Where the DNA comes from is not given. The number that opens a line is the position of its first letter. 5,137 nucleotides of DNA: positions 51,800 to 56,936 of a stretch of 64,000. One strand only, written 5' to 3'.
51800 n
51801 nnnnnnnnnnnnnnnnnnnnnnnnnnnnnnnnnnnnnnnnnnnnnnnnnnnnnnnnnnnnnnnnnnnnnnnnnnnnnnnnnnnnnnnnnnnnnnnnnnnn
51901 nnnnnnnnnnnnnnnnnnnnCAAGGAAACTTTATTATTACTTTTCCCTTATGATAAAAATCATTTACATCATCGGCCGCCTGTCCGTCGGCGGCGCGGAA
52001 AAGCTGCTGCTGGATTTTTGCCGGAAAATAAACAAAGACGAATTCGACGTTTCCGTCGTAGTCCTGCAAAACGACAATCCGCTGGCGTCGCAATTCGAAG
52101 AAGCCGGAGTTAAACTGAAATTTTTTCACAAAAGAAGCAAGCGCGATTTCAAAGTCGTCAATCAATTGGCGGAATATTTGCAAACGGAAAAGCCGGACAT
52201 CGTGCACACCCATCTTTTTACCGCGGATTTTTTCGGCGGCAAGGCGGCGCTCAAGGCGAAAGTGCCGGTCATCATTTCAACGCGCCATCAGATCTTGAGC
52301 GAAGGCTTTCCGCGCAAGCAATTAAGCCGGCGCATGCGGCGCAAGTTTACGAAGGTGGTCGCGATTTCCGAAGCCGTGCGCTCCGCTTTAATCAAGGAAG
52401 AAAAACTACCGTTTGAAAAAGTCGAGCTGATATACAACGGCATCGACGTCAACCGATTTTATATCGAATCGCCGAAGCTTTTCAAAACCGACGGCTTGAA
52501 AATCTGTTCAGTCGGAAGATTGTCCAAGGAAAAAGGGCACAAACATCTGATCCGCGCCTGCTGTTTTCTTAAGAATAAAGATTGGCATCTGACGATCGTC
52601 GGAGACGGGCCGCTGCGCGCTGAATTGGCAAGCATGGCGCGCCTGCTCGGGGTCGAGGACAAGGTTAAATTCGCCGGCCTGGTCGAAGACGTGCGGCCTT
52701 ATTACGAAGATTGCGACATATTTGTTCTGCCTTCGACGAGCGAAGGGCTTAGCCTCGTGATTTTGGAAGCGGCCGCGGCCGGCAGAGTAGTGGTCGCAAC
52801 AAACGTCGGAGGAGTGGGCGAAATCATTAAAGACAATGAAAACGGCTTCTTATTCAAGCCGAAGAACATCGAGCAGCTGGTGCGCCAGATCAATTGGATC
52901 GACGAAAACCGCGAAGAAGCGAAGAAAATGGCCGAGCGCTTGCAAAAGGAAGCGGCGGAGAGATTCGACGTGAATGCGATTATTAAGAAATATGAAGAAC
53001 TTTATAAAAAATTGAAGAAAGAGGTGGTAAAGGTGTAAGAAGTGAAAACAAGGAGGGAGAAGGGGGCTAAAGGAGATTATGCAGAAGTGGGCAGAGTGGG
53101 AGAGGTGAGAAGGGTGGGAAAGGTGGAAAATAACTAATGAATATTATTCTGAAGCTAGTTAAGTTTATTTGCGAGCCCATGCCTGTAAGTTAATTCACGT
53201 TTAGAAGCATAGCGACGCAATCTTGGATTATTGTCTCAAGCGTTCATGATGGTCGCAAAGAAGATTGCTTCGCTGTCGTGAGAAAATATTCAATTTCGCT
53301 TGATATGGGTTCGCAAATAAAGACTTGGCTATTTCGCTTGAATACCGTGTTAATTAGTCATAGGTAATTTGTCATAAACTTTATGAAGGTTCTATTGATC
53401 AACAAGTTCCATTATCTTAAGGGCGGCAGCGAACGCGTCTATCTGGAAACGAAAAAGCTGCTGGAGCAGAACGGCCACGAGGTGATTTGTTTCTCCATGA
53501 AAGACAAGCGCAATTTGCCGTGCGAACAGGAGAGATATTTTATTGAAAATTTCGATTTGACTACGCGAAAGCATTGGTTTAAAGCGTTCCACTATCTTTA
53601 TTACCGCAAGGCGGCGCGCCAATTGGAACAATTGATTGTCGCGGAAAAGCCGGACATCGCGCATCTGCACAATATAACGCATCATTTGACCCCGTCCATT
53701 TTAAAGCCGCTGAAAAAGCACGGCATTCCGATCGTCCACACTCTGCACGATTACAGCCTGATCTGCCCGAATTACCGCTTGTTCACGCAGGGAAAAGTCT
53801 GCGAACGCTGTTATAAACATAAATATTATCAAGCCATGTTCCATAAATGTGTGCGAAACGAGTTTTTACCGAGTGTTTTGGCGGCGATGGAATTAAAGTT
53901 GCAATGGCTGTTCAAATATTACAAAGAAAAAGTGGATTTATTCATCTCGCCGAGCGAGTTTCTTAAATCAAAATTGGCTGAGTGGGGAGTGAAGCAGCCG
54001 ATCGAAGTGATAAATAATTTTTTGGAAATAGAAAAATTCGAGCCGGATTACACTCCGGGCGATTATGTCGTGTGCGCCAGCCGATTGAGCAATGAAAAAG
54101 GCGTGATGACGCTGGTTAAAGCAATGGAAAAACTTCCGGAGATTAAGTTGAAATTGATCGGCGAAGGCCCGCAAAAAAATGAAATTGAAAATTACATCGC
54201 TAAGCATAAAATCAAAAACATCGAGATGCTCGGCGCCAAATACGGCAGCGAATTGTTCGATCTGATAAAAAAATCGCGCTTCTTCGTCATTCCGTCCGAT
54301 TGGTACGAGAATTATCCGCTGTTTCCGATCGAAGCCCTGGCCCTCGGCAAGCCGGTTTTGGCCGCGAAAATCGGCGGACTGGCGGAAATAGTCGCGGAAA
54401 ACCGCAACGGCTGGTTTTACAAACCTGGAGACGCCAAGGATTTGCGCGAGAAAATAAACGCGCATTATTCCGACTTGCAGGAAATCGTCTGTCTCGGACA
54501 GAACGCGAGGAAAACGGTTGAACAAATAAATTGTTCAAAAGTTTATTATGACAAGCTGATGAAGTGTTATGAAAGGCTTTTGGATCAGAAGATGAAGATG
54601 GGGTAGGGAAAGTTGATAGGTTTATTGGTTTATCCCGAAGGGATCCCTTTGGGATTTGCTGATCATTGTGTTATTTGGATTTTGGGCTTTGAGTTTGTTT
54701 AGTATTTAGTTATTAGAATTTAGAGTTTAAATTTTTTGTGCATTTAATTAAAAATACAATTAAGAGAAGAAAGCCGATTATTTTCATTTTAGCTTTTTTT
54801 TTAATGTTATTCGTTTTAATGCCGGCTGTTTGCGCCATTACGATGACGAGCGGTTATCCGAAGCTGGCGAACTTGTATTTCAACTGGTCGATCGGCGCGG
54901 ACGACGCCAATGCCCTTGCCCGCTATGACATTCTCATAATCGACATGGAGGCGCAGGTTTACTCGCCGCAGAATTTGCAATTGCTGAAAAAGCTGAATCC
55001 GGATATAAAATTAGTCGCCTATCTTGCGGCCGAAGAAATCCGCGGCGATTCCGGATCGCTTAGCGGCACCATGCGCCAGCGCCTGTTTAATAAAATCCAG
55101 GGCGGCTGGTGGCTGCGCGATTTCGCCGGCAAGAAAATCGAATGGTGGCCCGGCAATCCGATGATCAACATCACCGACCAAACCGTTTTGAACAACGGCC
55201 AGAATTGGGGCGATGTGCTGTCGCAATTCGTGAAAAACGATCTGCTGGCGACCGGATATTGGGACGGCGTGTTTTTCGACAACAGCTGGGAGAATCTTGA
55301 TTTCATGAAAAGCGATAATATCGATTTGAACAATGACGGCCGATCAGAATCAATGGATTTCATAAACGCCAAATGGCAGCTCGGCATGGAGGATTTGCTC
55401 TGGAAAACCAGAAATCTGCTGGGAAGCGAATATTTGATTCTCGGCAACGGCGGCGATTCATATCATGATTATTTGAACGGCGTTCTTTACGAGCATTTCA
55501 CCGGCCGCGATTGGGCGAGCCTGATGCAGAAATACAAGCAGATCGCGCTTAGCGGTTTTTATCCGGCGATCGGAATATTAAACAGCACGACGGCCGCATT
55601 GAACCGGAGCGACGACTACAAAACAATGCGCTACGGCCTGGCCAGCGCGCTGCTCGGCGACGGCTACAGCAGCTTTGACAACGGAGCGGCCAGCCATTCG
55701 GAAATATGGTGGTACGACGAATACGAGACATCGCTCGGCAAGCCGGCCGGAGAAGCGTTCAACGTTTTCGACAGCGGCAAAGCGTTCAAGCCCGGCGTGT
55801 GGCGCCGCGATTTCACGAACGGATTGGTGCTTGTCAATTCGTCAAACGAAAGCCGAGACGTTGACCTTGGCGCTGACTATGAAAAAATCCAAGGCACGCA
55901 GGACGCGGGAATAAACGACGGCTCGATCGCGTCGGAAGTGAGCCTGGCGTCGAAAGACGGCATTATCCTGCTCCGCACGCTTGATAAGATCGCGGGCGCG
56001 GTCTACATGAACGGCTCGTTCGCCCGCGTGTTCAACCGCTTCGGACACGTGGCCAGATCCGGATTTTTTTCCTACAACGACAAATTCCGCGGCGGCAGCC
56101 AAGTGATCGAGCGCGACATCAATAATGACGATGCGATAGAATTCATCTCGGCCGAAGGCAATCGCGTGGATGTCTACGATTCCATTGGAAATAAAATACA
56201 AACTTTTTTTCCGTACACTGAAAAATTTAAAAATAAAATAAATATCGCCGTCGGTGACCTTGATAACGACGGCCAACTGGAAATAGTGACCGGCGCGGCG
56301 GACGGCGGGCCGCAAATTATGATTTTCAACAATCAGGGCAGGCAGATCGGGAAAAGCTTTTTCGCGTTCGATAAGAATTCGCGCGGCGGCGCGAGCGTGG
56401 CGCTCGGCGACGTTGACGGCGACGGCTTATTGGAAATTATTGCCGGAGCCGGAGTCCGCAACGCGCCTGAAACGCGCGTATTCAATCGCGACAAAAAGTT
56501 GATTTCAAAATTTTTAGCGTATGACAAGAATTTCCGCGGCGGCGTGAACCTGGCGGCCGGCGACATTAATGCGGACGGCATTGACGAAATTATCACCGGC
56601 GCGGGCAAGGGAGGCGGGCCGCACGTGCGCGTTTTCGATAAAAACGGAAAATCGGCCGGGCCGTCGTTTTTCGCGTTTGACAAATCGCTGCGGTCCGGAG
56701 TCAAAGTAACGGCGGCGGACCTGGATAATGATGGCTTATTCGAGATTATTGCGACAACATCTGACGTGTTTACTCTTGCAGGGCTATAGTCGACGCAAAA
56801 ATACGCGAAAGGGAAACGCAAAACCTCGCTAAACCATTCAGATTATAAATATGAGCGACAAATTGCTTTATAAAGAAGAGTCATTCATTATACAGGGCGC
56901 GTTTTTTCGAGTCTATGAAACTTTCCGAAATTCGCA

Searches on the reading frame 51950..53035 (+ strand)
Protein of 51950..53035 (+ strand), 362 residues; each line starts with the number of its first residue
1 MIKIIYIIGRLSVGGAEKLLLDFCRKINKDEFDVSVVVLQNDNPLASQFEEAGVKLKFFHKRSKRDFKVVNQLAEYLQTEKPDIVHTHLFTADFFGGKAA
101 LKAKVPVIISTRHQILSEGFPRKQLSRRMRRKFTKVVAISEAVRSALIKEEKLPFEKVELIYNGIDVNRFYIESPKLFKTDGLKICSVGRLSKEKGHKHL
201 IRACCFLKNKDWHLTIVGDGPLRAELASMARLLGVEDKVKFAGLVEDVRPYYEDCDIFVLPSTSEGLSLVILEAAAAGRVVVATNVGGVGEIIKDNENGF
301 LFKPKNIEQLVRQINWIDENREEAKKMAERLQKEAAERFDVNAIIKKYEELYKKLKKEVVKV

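Call 61: search_protein_families(library=pfam, proteins=[window:51950-53035:+], max_evalue=0.001)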
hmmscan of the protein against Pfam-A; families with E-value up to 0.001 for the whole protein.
window:51950-53035:+ (362 aa): 7 families
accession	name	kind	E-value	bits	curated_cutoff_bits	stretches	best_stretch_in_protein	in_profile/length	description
PF00534.26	Glycos_transf_1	-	2.7e-45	154.4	26.4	1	177-332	10-170/172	Glycosyl transferases group 1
PF13692.12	Glyco_trans_1_4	-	2.6e-41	141.7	27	1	184-317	3-139/142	Glycosyl transferases group 1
PF13439.12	Glyco_transf_4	-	6.7e-27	95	28.5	1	13-169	1-170/170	Glycosyltransferase Family 4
PF13579.12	Glyco_trans_4_4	-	9.1e-16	59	29.7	1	14-164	1-158/158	Glycosyl transferase 4-like domain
PF20706.3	GT4-conflict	-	8.2e-12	45.2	26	1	122-339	136-376/385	Family 4 Glycosyltransferase in conflict systems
PF13477.12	Glyco_trans_4_2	-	4.9e-09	36.9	23.4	1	17-133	10-132/139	Glycosyl transferase 4-like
PF13524.12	Glyco_trans_1_2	-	6.3e-07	29.9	25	1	208-347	10-141/144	Glycosyl transferase-like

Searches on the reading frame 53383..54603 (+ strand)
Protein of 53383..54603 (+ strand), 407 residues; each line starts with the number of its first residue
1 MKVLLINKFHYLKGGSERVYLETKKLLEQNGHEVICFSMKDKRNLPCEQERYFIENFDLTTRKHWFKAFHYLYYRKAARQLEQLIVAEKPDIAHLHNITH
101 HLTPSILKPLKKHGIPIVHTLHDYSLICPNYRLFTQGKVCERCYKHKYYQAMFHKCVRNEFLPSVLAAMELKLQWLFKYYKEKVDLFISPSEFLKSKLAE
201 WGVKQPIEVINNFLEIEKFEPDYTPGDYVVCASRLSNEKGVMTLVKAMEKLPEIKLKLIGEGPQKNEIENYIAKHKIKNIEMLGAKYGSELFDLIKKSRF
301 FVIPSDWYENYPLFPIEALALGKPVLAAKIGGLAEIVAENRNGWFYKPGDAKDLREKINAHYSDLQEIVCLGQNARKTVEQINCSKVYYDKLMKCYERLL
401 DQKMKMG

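Call 61: search_protein_families(library=pfam, proteins=[window:53383-54603:+], max_evalue=0.001)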
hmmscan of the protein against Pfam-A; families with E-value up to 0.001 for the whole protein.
window:53383-54603:+ (407 aa): 7 families
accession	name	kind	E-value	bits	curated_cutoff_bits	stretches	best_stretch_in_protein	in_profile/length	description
PF00534.26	Glycos_transf_1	-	6.5e-32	110.9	26.4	1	223-377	12-171/172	Glycosyl transferases group 1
PF13692.12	Glyco_trans_1_4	-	1.3e-25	90.7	27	1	228-364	3-142/142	Glycosyl transferases group 1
PF13439.12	Glyco_transf_4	-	4.7e-22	79.2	28.5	1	14-217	2-169/170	Glycosyltransferase Family 4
PF13579.12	Glyco_trans_4_4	-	1e-09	39.4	29.7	1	14-212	1-157/158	Glycosyl transferase 4-like domain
PF13524.12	Glyco_trans_1_2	-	4.4e-06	27.1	25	1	244-380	5-130/144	Glycosyl transferase-like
PF13477.12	Glyco_trans_4_2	-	4.5e-05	24.1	23.4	1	15-122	8-107/139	Glycosyl transferase 4-like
PF20706.3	GT4-conflict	-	0.00068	19.2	26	1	288-340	272-323/385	Family 4 Glycosyltransferase in conflict systems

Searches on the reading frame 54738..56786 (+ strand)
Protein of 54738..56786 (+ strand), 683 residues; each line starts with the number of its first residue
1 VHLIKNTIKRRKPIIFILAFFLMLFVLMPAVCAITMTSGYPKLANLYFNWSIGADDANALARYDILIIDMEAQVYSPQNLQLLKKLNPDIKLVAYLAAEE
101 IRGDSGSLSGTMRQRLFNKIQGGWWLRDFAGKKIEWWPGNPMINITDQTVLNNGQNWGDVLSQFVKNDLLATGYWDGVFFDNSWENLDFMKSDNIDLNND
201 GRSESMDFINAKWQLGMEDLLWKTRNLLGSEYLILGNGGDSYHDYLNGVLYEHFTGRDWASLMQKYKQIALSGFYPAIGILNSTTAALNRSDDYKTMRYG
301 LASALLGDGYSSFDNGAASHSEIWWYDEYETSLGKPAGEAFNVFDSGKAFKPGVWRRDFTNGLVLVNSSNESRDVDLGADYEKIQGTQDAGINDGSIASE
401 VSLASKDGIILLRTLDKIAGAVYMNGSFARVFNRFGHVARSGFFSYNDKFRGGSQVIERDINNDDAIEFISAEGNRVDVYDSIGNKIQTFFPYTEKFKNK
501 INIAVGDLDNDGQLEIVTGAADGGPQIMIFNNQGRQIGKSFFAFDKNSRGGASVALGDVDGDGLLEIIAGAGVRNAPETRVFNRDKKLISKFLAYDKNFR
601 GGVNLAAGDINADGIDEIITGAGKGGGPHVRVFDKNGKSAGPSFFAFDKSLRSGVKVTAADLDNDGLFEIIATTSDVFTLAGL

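Call 19: search_protein_families(library=ncbifam, proteins=[window:54738-56786:+], max_evalue=0.001)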
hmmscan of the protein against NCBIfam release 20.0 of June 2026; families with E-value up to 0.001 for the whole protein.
window:54738-56786:+ (683 aa): 1 family
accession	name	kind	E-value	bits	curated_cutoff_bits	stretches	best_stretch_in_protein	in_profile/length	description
NF052323.1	T9SSA_dep_M6i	equivalog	0.00058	17.9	600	0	460-537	793-874/1043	T9SS-dependent M6-like inactivated metalloprotease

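Call 61: search_protein_families(library=pfam, proteins=[window:54738-56786:+], max_evalue=0.001)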
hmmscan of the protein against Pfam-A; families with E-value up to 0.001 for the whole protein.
window:54738-56786:+ (683 aa): 3 families
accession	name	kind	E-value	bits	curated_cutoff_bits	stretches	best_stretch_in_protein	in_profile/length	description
PF14885.12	GHL15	-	2.3e-35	123.3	27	1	84-362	1-270/271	Hypothetical glycosyl hydrolase family 15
PF13517.12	FG-GAP_3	-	1.3e-17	64.6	26.9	3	507-568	1-60/61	FG-GAP-like repeat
PF01839.29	FG-GAP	-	9.1e-16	57.8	22.1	2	551-572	2-23/37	FG-GAP repeat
